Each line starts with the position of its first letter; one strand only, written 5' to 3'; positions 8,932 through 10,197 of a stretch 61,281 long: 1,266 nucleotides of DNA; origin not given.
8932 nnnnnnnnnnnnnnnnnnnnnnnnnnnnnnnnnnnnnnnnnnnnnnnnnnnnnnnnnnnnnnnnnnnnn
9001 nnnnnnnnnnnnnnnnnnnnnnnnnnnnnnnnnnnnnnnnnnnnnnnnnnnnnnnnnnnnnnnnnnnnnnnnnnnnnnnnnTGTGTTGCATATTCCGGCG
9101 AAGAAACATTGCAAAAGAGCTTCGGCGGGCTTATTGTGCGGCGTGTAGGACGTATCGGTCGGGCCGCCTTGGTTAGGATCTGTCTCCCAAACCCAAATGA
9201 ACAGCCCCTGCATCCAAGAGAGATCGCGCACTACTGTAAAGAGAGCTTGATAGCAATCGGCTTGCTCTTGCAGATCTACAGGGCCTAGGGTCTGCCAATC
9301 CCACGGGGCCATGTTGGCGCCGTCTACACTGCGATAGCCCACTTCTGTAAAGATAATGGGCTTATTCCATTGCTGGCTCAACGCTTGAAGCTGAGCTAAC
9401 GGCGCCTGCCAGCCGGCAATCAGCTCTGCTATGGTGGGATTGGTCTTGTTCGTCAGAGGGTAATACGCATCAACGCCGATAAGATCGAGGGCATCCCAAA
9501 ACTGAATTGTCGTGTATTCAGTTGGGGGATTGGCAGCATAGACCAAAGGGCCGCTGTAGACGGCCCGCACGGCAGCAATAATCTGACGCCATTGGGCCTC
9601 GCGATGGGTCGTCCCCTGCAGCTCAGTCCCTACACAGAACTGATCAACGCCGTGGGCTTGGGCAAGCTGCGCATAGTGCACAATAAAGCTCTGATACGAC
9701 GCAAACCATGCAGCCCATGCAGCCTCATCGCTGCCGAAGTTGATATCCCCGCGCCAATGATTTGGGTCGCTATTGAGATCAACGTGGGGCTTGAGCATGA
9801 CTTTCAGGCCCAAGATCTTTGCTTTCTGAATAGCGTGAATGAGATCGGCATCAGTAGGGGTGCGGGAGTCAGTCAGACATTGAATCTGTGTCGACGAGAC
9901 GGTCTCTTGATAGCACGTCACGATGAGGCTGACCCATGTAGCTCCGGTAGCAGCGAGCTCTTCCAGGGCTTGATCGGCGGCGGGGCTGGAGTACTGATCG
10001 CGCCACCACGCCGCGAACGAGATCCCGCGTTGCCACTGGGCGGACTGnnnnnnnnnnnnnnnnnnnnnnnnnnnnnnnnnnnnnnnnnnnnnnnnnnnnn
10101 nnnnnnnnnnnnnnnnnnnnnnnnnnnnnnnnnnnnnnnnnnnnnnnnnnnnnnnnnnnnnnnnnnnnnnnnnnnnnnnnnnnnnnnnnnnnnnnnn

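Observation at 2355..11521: Five consecutive signal-peptide genes form an accessory cell-surface and glycan-degrading block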

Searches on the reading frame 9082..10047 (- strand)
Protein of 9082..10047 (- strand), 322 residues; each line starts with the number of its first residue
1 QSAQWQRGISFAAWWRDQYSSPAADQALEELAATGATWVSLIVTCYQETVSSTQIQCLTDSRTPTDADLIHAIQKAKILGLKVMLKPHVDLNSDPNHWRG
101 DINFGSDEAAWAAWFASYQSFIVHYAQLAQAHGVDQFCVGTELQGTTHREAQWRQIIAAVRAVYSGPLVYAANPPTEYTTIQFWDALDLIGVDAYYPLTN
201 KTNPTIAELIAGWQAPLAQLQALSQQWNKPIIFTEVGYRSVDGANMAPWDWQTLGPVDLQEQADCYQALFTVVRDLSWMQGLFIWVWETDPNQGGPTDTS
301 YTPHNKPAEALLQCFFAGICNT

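Call 86: search_solved_structures(query=window:9082-10047:-, max_evalue=1e-20, show_alignments=1)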
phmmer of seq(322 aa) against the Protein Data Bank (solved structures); distinct sequences matched with E-value up to 1e-20: 7.
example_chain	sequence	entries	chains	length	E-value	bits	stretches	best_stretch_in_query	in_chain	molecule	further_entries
4cd6_A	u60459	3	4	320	2e-48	168.4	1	19-321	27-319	ENDO-BETA-1,4-MANNANASE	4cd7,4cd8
3civ_A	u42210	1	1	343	2.8e-48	167.9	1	19-321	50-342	Endo-beta-1,4-mannanase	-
5ylh_A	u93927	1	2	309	5.4e-47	163.6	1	20-316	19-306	beta-1,4-mannanase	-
5yli_B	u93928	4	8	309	3.9e-46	160.8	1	20-316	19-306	beta-1,4-mannanas | beta-1,4-mannanase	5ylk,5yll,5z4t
7dv7_A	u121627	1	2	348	5.2e-45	157.1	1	17-317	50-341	Endo-beta-1,4-mannanase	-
7dvz_A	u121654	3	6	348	7.1e-45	156.7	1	17-317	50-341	Endo-beta-1,4-mannanase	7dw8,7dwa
7dvj_A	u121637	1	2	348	4e-44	154.2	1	17-317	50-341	Endo-beta-1,4-mannanase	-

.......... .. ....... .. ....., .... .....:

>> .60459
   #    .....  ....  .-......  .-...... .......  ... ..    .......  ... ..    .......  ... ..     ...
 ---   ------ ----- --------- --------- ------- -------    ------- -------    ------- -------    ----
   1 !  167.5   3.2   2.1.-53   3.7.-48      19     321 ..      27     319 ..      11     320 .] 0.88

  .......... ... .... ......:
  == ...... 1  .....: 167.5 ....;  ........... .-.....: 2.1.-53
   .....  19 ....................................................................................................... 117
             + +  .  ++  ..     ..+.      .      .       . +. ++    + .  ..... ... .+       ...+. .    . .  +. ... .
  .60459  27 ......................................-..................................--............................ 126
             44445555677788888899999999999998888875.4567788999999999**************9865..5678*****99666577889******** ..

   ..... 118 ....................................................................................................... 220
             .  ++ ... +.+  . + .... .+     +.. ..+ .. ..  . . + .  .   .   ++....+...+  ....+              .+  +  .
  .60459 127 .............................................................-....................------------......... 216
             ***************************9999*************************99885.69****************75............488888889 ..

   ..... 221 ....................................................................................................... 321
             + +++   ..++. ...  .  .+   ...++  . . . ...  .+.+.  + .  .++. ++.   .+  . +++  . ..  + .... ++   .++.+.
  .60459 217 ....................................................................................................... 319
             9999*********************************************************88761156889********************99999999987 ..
